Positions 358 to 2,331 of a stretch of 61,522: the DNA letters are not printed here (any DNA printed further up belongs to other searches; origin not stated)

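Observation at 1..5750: Non-Pyl MttB-family methyltransferase operon with no corrinoid protein, coupled to a TMADH-type flavoprotein, a ThDP enzyme and an FAD oxidoreductase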

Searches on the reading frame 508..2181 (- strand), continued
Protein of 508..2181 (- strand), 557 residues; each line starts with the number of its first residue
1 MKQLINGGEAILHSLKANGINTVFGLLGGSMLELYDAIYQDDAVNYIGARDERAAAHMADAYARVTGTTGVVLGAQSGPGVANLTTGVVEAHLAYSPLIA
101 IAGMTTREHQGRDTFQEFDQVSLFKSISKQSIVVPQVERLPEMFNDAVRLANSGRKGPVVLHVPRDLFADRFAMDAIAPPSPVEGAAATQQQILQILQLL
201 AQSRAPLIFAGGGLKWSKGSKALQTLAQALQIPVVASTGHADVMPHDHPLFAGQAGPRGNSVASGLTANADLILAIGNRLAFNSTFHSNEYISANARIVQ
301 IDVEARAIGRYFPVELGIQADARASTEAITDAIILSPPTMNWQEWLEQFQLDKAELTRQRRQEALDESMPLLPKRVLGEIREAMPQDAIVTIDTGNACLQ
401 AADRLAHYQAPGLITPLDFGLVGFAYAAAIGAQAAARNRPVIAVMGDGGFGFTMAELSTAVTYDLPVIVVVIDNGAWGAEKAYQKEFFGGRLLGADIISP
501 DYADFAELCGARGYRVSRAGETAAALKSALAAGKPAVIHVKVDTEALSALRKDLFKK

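Call 99: find_encoding_contigs(protein=P0227, flank=10000, max_places=1)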
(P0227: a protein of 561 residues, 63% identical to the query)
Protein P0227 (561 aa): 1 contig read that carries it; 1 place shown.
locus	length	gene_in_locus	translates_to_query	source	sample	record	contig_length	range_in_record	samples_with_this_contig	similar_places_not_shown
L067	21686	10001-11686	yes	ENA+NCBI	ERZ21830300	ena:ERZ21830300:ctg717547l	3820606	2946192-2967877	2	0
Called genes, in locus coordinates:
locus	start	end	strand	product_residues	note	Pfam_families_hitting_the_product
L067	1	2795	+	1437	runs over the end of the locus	PF00270:DEAD, PF04851:ResIII, PF00271:Helicase_C, PF22590:Cas3-like_C_2 (weak), PF19306:WHD_Lhr, PF08494:DEAD_assoc, PF23235:WHD_3rd_Lhr, PF23234:WHD_4th_Lhr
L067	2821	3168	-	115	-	PF13442:Cytochrome_CBB3 (weak)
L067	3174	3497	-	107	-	PF00034:Cytochrom_C (weak)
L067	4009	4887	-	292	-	PF00126:HTH_1, PF03466:LysR_substrate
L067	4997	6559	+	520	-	PF06253:MTTB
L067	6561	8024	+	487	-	PF00171:Aldedh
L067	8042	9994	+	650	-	PF00724:Oxidored_FMN, PF03486:HI0933_like (faint), PF07992:Pyr_redox_2, PF00070:Pyr_redox (faint), PF12831:FAD_oxidored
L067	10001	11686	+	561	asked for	PF02776:TPP_enzyme_N, PF00205:TPP_enzyme_M, PF02775:TPP_enzyme_C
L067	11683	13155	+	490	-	PF00890:FAD_binding_2, PF01266:DAO, PF03486:HI0933_like (faint), PF07992:Pyr_redox_2 (faint), PF12831:FAD_oxidored (faint)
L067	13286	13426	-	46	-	-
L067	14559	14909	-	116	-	PF09722:Xre_MbcA_ParS_C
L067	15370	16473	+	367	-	PF05987:DUF898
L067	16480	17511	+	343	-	PF01435:Peptidase_M48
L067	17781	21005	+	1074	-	PF00873:ACR_tran, PF03176:MMPL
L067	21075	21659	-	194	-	PF12844:HTH_19 (weak), PF13413:HTH_25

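Call 108: search_solved_structures(query=L041:5892-7181:+, max_evalue=1e-30)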
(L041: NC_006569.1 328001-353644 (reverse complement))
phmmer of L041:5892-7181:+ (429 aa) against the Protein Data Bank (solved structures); distinct sequences matched with E-value up to 1e-30: 27.
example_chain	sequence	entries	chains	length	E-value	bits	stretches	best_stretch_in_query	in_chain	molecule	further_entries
2cy8_A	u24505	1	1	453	8.3e-75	255.6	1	8-424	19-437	D-phenylglycine aminotransferase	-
6dvs_A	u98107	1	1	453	7.2e-74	252.5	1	8-424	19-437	D-phenylglycine aminotransferase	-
6g1f_A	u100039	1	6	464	7.9e-74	252.4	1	8-424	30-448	D-phenylglycine aminotransferase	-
6w80_A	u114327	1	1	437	5.4e-59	203.5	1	6-413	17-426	Glutamate-1-semialdehyde 2,1-aminomutase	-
3fqa_A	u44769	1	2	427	3.4e-58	200.9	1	5-417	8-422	Glutamate-1-semialdehyde 2,1-aminomutase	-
3fq8_A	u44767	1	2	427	6.4e-58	200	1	5-417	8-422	Glutamate-1-semialdehyde 2,1-aminomutase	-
2e7u_A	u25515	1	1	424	7.3e-58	199.8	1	9-414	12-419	Glutamate-1-semialdehyde 2,1-aminomutase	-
2gsa_A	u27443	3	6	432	9.3e-58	199.4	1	5-417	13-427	GLUTAMATE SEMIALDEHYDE AMINOTRANSFERASE | PROTEIN (GLUTAMATE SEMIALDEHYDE AMINOTRANSFERASE)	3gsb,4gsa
3fq7_A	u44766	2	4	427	1.7e-57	198.6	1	5-417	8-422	Glutamate-1-semialdehyde 2,1-aminomutase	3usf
2hoy_A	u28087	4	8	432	1.8e-57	198.5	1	5-417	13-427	Glutamate-1-semialdehyde 2,1-aminomutase (GSAM) apo-form | Glutamate-1-semialdehyde 2,1-aminomutase (GSAM) pmp-form | Glutamate-1-semialdehyde 2,1-aminomutase (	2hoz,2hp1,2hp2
5i92_A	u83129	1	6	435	4.8e-55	190.5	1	5-413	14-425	Glutamate-1-semialdehyde 2,1-aminomutase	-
6k8h_A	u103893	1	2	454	1.5e-54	188.8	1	5-410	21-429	Aminotransferase class-III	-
2cfb_A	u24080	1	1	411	4e-54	187.5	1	14-421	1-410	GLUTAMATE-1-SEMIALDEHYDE 2,1-AMINOMUTASE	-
5hdm_A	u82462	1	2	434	2.8e-53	184.7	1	8-420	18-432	Glutamate-1-semialdehyde 2,1-aminomutase 1, chloroplastic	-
3bs8_A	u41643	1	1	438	3.9e-53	184.2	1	9-423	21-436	Glutamate-1-semialdehyde 2,1-aminomutase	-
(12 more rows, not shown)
